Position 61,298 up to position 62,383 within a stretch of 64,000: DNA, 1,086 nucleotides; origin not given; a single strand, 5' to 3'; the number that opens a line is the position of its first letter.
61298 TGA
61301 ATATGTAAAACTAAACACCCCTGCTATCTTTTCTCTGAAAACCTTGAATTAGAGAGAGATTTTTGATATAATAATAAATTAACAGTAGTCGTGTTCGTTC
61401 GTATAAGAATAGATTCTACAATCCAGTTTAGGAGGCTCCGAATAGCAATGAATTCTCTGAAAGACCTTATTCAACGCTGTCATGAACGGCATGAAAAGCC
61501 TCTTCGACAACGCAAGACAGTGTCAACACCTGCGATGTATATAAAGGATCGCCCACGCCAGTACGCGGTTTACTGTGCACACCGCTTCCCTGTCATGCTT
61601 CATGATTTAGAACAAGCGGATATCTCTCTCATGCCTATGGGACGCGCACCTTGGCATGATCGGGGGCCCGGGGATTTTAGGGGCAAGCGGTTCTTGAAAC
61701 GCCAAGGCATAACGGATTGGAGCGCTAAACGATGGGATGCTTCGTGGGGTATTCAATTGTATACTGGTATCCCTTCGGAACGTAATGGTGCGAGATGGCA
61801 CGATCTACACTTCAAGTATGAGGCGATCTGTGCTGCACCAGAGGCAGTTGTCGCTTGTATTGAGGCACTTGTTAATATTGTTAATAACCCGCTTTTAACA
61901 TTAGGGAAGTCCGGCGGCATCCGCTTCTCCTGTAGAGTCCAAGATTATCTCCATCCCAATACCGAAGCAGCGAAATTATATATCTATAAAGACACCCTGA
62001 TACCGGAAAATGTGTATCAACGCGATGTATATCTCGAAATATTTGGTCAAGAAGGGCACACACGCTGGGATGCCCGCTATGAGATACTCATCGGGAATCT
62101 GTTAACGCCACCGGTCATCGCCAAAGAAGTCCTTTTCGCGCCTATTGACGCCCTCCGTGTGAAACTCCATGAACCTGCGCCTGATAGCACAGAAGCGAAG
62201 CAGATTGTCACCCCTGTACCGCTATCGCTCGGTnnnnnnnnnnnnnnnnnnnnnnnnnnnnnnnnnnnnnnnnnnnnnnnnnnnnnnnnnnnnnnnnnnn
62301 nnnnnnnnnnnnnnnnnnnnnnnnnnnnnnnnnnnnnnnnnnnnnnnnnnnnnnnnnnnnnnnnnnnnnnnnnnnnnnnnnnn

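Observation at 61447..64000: Large (>850 aa) orphan protein with Cys-cluster and primase-polymerase-like N-terminal pattern, downstream of a REP copy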

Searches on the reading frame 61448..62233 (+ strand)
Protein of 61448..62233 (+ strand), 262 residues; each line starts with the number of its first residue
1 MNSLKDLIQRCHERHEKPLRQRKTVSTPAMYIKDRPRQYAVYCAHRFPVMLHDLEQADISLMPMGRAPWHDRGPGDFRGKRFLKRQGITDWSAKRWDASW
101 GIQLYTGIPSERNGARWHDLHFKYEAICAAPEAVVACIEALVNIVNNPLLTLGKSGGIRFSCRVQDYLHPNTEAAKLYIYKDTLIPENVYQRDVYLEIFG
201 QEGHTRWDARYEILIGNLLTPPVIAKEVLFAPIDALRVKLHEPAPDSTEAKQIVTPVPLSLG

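Call 83: predict_structure(alignment_id=A3)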
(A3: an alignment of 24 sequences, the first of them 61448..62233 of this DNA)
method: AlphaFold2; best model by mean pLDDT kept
length: 262 residues; sequences in the alignment: 24
mean_pLDDT: 88.5   pTM: 0.86
mean pLDDT of the five models: 88.5, 88.4, 86.9, 86.8, 86.3
residues with pLDDT >= 90: 196; 70-90: 32; 50-70: 19; < 50: 15
segments of 3 or more residues with pLDDT < 50: 248-259
pLDDT, mean of each block of 10 residues (from residue 1): 76 96 92 81 94 95 89 64 89 93 95 97 97 96 96 97 97 94 72 93 94 96 98 97 70 47 46
secondary structure, 60 per line:
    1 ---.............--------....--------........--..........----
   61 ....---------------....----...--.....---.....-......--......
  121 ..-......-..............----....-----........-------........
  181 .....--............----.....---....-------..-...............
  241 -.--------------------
elements in order: H4-16 E25-28 E37-44 E47-50 H51-56 E61-64 H80-83 H93-97 E101-105 E107-112 E115-122 H124-129 H131-144 E149-152 E158-165 H173-176 E177-185 E188-199 E204-208 E212-215 H226-240
